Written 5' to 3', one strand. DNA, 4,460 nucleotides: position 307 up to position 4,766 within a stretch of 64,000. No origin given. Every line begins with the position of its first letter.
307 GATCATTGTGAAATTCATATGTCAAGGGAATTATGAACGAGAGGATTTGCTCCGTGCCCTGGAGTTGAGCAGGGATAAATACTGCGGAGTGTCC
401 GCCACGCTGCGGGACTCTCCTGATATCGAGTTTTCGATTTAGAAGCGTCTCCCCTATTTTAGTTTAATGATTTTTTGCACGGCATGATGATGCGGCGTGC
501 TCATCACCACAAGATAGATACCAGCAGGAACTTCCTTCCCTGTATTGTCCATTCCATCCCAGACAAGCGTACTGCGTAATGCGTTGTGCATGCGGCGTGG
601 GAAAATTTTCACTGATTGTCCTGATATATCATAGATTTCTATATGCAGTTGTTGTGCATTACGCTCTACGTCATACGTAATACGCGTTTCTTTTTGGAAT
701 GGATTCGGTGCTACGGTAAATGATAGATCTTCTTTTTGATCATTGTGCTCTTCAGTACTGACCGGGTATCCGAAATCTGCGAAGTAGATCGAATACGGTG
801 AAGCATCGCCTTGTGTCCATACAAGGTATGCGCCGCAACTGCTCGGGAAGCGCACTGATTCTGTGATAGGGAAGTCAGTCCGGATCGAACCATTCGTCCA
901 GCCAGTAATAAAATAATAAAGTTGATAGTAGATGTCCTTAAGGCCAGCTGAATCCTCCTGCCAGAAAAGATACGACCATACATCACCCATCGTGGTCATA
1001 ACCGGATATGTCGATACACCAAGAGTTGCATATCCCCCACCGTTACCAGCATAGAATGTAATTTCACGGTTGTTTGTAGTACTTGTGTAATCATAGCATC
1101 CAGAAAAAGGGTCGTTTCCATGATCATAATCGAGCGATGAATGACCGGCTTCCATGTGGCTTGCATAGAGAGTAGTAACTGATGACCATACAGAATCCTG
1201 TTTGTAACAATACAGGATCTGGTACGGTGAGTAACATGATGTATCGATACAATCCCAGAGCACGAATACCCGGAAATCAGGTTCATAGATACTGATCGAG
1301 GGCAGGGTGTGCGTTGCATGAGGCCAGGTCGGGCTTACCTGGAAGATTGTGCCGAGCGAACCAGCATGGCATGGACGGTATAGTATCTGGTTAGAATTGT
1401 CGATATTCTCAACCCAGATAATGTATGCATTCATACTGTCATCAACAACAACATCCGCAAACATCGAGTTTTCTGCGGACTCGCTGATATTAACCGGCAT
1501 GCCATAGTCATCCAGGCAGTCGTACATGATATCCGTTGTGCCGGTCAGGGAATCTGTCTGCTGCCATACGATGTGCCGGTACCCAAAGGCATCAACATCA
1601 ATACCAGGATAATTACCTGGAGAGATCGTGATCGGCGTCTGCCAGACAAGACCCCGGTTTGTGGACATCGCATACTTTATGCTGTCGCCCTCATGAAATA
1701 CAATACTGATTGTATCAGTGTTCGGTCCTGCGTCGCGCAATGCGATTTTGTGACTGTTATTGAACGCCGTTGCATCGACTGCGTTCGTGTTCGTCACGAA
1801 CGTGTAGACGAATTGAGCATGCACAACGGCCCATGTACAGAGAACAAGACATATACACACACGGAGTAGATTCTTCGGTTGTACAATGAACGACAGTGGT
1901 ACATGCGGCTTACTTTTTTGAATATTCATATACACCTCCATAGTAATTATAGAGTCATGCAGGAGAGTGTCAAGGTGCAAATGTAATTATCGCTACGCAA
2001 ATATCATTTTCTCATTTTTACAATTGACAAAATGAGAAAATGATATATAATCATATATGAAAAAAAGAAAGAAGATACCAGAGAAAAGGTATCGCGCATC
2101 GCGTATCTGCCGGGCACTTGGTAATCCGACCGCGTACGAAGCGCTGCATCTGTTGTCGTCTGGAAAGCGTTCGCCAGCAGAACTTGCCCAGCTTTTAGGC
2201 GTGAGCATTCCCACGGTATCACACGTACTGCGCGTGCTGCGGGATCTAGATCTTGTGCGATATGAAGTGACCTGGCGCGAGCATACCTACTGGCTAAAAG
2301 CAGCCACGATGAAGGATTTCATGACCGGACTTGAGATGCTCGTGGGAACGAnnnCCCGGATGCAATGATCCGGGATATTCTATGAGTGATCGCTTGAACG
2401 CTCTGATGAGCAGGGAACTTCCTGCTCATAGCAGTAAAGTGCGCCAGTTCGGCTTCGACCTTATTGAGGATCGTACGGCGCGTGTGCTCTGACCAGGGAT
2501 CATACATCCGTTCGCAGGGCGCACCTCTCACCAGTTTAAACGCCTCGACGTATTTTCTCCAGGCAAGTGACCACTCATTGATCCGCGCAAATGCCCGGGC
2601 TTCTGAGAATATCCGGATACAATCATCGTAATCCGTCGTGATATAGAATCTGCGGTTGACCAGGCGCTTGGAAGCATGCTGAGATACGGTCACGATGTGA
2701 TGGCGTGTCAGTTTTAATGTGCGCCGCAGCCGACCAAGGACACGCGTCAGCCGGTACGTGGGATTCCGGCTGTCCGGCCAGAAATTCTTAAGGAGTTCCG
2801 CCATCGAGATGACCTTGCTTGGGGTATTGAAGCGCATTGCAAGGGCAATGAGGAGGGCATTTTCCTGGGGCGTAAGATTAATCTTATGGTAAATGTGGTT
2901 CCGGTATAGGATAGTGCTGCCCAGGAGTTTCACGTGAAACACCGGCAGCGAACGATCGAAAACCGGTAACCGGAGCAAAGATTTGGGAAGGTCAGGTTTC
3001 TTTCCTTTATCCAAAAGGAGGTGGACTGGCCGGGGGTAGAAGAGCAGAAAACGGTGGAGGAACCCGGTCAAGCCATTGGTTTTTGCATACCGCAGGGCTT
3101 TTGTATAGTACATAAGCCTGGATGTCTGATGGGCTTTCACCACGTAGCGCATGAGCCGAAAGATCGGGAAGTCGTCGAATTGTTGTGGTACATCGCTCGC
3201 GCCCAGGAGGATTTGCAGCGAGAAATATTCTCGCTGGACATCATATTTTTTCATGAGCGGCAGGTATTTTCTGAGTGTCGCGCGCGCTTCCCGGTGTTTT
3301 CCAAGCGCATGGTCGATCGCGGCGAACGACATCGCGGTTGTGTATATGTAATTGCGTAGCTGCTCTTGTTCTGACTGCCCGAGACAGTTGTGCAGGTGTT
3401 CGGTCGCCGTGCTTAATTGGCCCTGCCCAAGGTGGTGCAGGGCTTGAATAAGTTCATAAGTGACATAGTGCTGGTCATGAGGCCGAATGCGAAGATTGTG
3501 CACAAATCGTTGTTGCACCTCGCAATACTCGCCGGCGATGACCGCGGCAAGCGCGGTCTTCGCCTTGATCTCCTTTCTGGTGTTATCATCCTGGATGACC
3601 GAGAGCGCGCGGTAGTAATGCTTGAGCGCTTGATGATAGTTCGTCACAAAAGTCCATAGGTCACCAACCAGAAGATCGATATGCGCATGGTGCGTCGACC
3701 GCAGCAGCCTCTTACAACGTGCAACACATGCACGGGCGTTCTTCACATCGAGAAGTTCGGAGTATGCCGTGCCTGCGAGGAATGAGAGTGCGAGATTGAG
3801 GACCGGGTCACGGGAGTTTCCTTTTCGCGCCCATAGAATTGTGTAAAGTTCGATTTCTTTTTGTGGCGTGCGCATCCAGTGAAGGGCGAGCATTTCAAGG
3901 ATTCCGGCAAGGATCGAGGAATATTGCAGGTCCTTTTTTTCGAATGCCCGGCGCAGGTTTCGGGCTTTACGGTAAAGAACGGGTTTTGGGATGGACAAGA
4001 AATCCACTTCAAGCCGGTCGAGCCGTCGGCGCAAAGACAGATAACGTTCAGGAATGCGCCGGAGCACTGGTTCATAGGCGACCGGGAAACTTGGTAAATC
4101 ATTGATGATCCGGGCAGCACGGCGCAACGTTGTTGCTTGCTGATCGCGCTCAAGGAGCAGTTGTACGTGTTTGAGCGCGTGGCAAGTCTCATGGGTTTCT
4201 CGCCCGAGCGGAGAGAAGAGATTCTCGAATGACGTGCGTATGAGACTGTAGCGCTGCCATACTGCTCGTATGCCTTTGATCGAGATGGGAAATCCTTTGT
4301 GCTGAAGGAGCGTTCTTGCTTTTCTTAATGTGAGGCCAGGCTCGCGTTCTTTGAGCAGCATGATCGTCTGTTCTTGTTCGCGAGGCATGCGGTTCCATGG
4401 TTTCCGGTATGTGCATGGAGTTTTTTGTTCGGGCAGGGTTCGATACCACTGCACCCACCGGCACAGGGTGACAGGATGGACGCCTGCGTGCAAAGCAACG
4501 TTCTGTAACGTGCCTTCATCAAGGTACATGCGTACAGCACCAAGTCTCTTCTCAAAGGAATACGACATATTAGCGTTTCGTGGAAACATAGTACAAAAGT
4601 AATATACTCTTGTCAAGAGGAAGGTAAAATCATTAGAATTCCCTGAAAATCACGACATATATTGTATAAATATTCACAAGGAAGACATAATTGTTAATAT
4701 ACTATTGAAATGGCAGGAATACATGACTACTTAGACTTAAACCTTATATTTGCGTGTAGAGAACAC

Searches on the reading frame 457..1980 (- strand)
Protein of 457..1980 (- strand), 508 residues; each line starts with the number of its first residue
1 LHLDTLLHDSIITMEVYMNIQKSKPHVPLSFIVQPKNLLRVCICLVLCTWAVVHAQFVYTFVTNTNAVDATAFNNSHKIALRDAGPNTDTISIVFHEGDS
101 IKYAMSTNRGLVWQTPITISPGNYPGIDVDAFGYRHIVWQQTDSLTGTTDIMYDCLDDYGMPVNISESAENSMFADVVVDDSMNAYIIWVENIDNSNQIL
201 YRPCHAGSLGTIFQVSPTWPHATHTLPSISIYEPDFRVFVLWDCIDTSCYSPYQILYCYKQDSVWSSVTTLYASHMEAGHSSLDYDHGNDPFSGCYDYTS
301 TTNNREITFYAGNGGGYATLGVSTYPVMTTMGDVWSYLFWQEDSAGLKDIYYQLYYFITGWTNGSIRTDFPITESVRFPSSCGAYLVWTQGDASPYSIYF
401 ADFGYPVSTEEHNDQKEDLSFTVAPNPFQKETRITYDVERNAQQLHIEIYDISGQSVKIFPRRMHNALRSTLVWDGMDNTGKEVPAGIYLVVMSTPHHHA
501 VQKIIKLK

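Call 72: search_protein_families(library=pfam, proteins=[window:457-1980:-], max_evalue=0.0001)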
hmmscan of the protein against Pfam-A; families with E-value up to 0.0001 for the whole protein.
window:457-1980:- (508 aa): 2 families
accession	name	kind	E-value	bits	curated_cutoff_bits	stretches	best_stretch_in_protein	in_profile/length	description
PF13860.13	FlgD_ig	-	7.1e-09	36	27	1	430-494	8-74/79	FlgD Ig-like domain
PF18962.6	Por_Secre_tail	-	2.1e-06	28.4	27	1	425-505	3-74/75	Secretion system C-terminal sorting domain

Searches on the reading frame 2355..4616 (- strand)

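Call 72: search_protein_families(library=pfam, proteins=[window:2355-4616:-], max_evalue=0.0001)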
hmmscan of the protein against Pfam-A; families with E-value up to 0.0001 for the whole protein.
window:2355-4616:- (754 aa): 1 family
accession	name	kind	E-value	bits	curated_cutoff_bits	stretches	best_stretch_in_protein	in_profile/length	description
PF00486.34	Trans_reg_C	-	5e-05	23.7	26.2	0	578-645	3-71/77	Transcriptional regulatory protein, C terminal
